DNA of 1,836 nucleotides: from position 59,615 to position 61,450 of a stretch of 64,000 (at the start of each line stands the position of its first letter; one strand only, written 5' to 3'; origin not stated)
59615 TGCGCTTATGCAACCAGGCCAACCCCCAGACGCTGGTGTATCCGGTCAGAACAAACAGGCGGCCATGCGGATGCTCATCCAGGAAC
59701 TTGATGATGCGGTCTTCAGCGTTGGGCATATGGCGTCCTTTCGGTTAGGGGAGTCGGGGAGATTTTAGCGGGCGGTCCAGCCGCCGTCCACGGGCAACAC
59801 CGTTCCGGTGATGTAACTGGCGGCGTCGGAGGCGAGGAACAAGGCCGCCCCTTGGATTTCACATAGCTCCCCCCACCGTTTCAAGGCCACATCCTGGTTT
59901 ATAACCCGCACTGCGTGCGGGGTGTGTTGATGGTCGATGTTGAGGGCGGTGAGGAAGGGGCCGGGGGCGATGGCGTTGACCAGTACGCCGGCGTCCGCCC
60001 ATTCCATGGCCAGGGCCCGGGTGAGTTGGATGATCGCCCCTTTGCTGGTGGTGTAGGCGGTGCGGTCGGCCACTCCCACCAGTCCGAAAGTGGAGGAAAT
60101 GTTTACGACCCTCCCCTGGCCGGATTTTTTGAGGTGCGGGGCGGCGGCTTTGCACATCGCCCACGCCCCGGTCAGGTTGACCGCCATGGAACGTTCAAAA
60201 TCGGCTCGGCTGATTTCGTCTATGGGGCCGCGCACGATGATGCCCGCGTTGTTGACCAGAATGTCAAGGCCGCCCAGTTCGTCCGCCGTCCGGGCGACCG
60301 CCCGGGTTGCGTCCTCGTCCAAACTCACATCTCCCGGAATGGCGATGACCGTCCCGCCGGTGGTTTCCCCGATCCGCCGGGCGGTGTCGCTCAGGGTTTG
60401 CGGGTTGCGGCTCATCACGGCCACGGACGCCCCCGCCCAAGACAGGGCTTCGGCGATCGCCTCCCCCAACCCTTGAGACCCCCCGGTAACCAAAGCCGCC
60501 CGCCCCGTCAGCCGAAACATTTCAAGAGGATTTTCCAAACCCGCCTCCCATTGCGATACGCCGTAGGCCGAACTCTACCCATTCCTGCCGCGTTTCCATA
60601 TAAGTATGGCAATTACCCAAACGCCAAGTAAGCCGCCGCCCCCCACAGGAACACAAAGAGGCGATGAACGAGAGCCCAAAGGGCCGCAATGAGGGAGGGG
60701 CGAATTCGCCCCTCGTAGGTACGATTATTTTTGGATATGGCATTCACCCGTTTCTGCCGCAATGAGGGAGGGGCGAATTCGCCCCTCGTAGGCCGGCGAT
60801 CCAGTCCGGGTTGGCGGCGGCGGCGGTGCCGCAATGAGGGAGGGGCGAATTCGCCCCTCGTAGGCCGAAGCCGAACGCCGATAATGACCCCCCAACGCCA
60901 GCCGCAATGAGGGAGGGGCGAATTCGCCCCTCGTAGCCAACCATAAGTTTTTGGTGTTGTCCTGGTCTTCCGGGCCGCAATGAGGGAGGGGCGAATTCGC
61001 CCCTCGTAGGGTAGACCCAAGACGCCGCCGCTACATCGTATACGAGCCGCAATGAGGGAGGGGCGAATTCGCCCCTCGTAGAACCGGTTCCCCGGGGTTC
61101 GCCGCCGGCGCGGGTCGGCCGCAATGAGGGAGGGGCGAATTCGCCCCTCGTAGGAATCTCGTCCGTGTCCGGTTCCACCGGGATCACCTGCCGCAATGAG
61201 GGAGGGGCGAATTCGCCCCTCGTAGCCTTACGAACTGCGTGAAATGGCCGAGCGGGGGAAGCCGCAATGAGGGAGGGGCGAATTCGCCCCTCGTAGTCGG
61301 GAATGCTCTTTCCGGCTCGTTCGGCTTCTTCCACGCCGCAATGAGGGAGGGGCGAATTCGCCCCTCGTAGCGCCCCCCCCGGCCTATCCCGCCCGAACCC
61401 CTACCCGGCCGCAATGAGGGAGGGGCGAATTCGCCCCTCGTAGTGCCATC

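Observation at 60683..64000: Large CRISPR array (45 spacers) with a palindromic 36-bp repeat and no cas genes in view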

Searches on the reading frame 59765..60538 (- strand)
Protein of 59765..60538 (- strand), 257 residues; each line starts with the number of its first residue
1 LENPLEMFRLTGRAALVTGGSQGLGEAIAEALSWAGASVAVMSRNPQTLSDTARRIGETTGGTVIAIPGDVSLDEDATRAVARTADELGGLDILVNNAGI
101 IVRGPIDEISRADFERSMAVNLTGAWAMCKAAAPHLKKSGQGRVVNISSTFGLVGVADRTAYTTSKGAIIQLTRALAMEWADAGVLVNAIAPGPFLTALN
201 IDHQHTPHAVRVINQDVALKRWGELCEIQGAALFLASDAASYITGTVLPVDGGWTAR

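Call 7: search_protein_families(library=pfam, proteins=[window:59765-60538:-], max_evalue=0.001)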
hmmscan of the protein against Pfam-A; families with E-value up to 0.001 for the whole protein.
window:59765-60538:- (257 aa): 4 families
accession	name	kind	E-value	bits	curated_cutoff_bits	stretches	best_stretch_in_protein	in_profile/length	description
PF13561.12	adh_short_C2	-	1.9e-63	214.6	27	1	22-255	6-236/236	Enoyl-(Acyl carrier protein) reductase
PF00106.31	adh_short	-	7.3e-58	195.7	26.6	1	14-203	2-190/195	short chain dehydrogenase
PF08659.16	KR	-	4.7e-16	59.7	22.6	1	16-188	4-171/180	KR domain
PF01370.27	Epimerase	-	1.1e-05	25.4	20.9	1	15-224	1-204/240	NAD dependent epimerase/dehydratase family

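Call 12: find_encoding_contigs(protein=window:59768-60520:-, flank=10000, max_places=6)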
Protein seq(251 aa) (251 aa): no gene with exactly this product is on record in the collection.

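Call 13: find_encoding_contigs(protein=window:59768-60538:-, flank=10000, max_places=6)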
Protein seq(257 aa) (257 aa): no gene with exactly this product is on record in the collection.

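Call 28: find_homologous_proteins(query=window:59765-60520:-, max_evalue=1e-30)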
Query window:59765-60520:- (251 aa): 6849 proteins with E <= 1e-30 among 8000 candidates; the best 120 are listed.
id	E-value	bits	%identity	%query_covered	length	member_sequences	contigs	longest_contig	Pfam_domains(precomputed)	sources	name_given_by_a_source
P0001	8.5e-157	538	100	100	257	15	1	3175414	PF08659.17,PF13561.13,PF00106.32,PF01370.28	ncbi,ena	-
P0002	5.8e-148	509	94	100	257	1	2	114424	PF08659.17,PF13561.13,PF00106.32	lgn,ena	-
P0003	7.4e-145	499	91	100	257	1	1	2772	PF08659.17,PF13561.13,PF00106.32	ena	-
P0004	8.2e-145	498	91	100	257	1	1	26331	PF08659.17,PF13561.13,PF00106.32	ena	-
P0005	1.4e-144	498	91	100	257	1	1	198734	PF08659.17,PF13561.13,PF00106.32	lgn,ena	-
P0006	3.1e-138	477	89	100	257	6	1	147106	PF08659.17,PF13561.13,PF00106.32,PF01370.28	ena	-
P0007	4.2e-134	463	84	100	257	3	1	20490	PF08659.17,PF13561.13,PF00106.32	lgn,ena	-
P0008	1.5e-133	462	84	100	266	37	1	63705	PF08659.17,PF13561.13,PF00106.32,PF01370.28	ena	-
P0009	2.9e-111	389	72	100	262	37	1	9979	PF08659.17,PF13561.13,PF00106.32,PF01370.28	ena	-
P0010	2.9e-109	382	74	97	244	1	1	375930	PF08659.17,PF13561.13,PF00106.32,PF01370.28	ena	-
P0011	3.1e-102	359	68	100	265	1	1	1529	PF08659.17,PF13561.13,PF00106.32,PF01370.28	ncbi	-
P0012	1.5e-100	354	67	100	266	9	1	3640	PF08659.17,PF13561.13,PF23441.1,PF00106.32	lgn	-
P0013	8.7e-100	351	68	96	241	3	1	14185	PF08659.17,PF13561.13,PF00106.32,PF01370.28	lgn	-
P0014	9.2e-100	351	67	100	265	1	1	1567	PF08659.17,PF13561.13,PF00106.32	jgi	-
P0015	2.1e-98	347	68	100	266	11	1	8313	PF08659.17,PF13561.13,PF00106.32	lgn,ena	-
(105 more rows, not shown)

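Call 30: find_encoding_contigs(protein=P0001, flank=10000, max_places=4)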
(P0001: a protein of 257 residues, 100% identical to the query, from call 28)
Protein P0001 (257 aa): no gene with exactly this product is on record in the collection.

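Call 31: list_cluster_members(proteins=[P0001, P0002])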
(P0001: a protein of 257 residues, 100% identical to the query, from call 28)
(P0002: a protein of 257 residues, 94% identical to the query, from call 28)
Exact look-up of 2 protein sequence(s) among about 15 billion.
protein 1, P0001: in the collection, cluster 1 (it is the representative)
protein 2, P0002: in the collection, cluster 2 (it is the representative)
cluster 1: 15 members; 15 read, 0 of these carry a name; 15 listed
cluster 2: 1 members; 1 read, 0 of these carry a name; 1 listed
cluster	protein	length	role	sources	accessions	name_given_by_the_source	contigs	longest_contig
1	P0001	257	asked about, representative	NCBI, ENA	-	-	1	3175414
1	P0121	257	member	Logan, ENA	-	-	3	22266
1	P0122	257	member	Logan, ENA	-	-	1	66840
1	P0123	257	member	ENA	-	-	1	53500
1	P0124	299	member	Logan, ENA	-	-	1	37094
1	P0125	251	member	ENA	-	-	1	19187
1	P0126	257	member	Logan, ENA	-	-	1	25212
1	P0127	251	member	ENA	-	-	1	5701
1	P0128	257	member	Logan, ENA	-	-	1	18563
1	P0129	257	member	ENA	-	-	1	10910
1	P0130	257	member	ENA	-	-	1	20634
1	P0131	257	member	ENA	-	-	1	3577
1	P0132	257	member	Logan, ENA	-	-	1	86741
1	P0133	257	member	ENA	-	-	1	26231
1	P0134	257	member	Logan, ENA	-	-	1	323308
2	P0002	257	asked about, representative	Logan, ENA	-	-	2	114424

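Call 32: find_encoding_contigs(protein=P0002, flank=10000, max_places=4)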
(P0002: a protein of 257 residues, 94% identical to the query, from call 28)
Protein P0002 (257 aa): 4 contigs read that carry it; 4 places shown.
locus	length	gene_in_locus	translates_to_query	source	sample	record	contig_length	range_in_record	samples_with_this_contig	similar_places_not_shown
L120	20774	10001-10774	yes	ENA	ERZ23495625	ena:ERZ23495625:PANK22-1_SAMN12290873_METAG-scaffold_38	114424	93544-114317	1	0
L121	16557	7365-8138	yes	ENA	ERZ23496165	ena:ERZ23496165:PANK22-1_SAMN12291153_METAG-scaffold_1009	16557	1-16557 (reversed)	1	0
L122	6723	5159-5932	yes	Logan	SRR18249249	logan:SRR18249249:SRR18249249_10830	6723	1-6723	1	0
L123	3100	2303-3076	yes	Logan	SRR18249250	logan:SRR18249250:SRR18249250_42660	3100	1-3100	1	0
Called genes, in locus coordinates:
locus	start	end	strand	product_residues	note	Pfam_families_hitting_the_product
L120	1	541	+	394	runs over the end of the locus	PF00144:Beta-lactamase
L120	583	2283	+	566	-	-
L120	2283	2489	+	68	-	-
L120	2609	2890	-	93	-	PF02604:PhdYeFM_antitox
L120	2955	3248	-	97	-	PF02604:PhdYeFM_antitox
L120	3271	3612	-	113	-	PF02604:PhdYeFM_antitox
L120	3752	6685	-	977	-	-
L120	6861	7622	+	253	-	PF01738:DLH, PF00561:Abhydrolase_1 (faint), PF12146:Hydrolase_4 (faint)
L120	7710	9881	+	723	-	PF00324:AA_permease, PF03845:Spore_permease (weak), PF13520:AA_permease_2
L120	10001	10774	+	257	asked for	PF00106:adh_short, PF08659:KR, PF13561:adh_short_C2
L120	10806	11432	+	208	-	PF13091:PLDc_2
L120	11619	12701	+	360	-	PF02646:RmuC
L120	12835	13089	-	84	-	PF02467:Whib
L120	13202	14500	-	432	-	PF24961:NfeD_membrane, PF01957:NfeD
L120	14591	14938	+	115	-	PF00072:Response_reg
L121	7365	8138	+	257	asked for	PF00106:adh_short, PF08659:KR, PF13561:adh_short_C2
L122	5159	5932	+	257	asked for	PF00106:adh_short, PF08659:KR, PF13561:adh_short_C2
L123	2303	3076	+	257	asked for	PF00106:adh_short, PF08659:KR, PF13561:adh_short_C2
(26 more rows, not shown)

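Call 33: find_encoding_contigs(protein=P0134, flank=10000, max_places=3)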
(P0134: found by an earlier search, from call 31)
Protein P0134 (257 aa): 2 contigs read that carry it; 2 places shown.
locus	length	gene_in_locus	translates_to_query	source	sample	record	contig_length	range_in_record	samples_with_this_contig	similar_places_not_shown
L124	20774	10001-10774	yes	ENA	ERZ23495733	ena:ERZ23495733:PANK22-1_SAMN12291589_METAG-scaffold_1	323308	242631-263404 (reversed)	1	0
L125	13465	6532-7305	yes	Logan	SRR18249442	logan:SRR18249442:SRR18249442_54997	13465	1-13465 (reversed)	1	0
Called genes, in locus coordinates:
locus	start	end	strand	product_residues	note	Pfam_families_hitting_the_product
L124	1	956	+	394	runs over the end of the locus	PF00144:Beta-lactamase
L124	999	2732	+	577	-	-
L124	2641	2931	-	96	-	PF02604:PhdYeFM_antitox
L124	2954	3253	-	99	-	PF02604:PhdYeFM_antitox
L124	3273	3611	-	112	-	PF02604:PhdYeFM_antitox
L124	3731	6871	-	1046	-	-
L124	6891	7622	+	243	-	PF01738:DLH, PF12146:Hydrolase_4 (faint), PF00326:Peptidase_S9 (weak)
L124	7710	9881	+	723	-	PF00324:AA_permease, PF03845:Spore_permease (weak), PF13520:AA_permease_2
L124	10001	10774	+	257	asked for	PF00106:adh_short, PF08659:KR, PF13561:adh_short_C2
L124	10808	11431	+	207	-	PF09565:RE_NgoFVII (weak), PF13091:PLDc_2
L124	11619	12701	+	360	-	PF02646:RmuC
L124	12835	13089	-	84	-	PF02467:Whib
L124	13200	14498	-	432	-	PF24961:NfeD_membrane, PF01957:NfeD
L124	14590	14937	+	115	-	PF00072:Response_reg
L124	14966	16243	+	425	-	PF01595:CNNM, PF00571:CBS (weak), PF03471:CorC_HlyC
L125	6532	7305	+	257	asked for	PF00106:adh_short, PF08659:KR, PF13561:adh_short_C2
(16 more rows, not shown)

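Call 64: find_encoding_contigs(protein=P0124, flank=10000, max_places=3)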
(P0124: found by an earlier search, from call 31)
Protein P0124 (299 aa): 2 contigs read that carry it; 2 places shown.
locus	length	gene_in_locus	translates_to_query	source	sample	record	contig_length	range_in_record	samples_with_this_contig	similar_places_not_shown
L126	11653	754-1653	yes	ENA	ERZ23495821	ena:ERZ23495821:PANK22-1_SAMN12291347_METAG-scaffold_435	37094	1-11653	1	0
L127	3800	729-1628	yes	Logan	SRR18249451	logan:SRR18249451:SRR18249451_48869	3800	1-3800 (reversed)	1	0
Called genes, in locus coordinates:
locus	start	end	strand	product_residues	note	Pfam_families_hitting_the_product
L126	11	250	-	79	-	PF04586:Peptidase_S78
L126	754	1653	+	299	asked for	PF00106:adh_short, PF01370:Epimerase (weak), PF08659:KR, PF13561:adh_short_C2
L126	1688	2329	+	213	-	PF13091:PLDc_2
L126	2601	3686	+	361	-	PF02646:RmuC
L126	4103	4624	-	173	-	PF04417:DUF501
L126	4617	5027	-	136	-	PF04977:DivIC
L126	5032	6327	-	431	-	PF03952:Enolase_N, PF00113:Enolase_C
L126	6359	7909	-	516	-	PF00590:TP_methylase, PF03819:MazG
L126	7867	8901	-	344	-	PF13145:Rotamase_2, PF13616:Rotamase_3, PF00639:Rotamase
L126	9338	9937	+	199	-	-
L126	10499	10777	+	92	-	-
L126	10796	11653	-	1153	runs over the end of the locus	PF17757:UvrB_inter, PF02559:CarD_TRCF_RID, PF00270:DEAD, PF04851:ResIII (weak), PF00271:Helicase_C, PF03461:TRCF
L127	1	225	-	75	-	?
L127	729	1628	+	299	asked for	PF00106:adh_short, PF01370:Epimerase (weak), PF08659:KR, PF13561:adh_short_C2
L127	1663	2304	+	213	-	PF13091:PLDc_2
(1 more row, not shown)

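Call 69: find_encoding_contigs(protein=P0132, flank=10000, max_places=2)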
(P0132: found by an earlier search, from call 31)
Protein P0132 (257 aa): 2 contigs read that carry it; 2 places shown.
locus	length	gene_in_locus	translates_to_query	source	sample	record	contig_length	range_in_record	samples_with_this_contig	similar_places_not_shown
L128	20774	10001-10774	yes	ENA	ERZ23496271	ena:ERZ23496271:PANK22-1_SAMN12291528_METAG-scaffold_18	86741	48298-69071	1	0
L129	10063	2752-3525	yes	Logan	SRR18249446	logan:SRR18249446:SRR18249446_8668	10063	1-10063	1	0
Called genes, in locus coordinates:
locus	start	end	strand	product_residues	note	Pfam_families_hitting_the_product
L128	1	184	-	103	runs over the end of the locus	-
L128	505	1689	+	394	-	PF00144:Beta-lactamase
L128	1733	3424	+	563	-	-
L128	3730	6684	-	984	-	-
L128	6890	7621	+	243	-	PF01738:DLH, PF12146:Hydrolase_4 (faint), PF00561:Abhydrolase_1 (faint), PF00326:Peptidase_S9 (weak)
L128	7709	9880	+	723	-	PF00324:AA_permease, PF03845:Spore_permease (weak), PF13520:AA_permease_2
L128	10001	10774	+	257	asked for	PF00106:adh_short, PF08659:KR, PF13561:adh_short_C2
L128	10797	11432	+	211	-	PF09565:RE_NgoFVII (faint), PF13091:PLDc_2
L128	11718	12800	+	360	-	PF02646:RmuC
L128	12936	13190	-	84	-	PF02467:Whib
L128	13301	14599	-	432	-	PF24961:NfeD_membrane, PF01957:NfeD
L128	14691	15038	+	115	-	PF00072:Response_reg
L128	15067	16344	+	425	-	PF01595:CNNM, PF00571:CBS (weak), PF03471:CorC_HlyC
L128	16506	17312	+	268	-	PF01170:UPF0020 (faint), PF08241:Methyltransf_11 (faint), PF13649:Methyltransf_25 (faint), PF13847:Methyltransf_31 (faint), PF01555:N6_N4_Mtase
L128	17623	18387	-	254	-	PF00596:Aldolase_II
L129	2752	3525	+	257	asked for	PF00106:adh_short, PF08659:KR, PF13561:adh_short_C2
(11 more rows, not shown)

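Call 70: find_encoding_contigs(protein=P0122, flank=10000, max_places=2)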
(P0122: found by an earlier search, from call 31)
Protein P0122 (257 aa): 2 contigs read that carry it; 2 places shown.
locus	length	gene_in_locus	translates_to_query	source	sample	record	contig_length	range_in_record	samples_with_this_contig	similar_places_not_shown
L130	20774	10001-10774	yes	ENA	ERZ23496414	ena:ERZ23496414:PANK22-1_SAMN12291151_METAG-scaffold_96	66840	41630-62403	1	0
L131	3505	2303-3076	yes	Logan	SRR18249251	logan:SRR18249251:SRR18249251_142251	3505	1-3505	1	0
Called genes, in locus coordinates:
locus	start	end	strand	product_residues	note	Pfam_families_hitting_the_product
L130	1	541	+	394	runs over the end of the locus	PF00144:Beta-lactamase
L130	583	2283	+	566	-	-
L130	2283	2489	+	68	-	-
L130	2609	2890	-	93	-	PF02604:PhdYeFM_antitox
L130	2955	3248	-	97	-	PF02604:PhdYeFM_antitox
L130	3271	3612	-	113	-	PF02604:PhdYeFM_antitox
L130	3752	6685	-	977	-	-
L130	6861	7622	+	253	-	PF01738:DLH, PF00561:Abhydrolase_1 (faint), PF12146:Hydrolase_4 (faint), PF00326:Peptidase_S9 (weak)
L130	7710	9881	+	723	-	PF00324:AA_permease, PF03845:Spore_permease (weak), PF13520:AA_permease_2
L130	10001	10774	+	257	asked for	PF00106:adh_short, PF08659:KR, PF13561:adh_short_C2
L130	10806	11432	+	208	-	PF13091:PLDc_2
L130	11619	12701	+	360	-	PF02646:RmuC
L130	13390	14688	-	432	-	PF24961:NfeD_membrane, PF01957:NfeD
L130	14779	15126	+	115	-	PF00072:Response_reg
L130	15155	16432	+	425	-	PF01595:CNNM, PF00571:CBS (weak), PF03471:CorC_HlyC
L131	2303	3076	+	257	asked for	PF00106:adh_short, PF08659:KR, PF13561:adh_short_C2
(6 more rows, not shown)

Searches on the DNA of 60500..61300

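Call 8: search_rna_families(source=window, start=60500, end=61300, threshold=evalue, max_evalue=10)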
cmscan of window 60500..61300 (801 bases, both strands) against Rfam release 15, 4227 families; matches with E-value up to 10: 12.
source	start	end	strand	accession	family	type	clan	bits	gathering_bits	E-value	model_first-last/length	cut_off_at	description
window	60970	61087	-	RF00959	mir-612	Gene; miRNA;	-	20.2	100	0.61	1-86/86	no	mir-612 microRNA precursor family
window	61055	61151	+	RF03877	mir-3937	Gene; miRNA;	-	18.5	84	0.95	1-102/102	no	mir-3937 microRNA precursor family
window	60989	61074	-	RF03296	MIR8788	Gene; miRNA;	-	18.5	124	2.8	1-138/138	no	MIR8788 microRNA precursor family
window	61130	61166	-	RF00629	P24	Gene;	-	16.2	100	0.058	217-255/255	no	Pseudomonas sRNA P24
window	60828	60864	-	RF01333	CRISPR-DR20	Gene; CRISPR;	-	16.1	42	3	1-36/36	no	CRISPR RNA direct repeat element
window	60756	60792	-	RF01333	CRISPR-DR20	Gene; CRISPR;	-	16.1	42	3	1-36/36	no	CRISPR RNA direct repeat element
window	60840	60932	-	RF04159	MIR1437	Gene; miRNA;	-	16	168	6.5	1-192/192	no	MIR1437 microRNA precursor family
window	61018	61127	-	RF02809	RsmW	Gene; sRNA;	CL00106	15.7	52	4.2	1-124/124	no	RsmW RNA family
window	60681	60803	+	RF03089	cold-seep-1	Gene; sRNA;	-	15.5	125.8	3.9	1-152/152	no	cold-seep-1 RNA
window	60908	60954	-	RF01403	STnc290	Gene; sRNA;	-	15.5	60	9.5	1-65/65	no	STnc290 Hfq binding RNA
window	61059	61148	+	RF03937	mir-9456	Gene; miRNA;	-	15.1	80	8.9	6-63/68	no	mir-9456 microRNA precursor family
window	61261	61277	-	RF01333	CRISPR-DR20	Gene; CRISPR;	-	14.6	42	8.1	1-36/36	no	CRISPR RNA direct repeat element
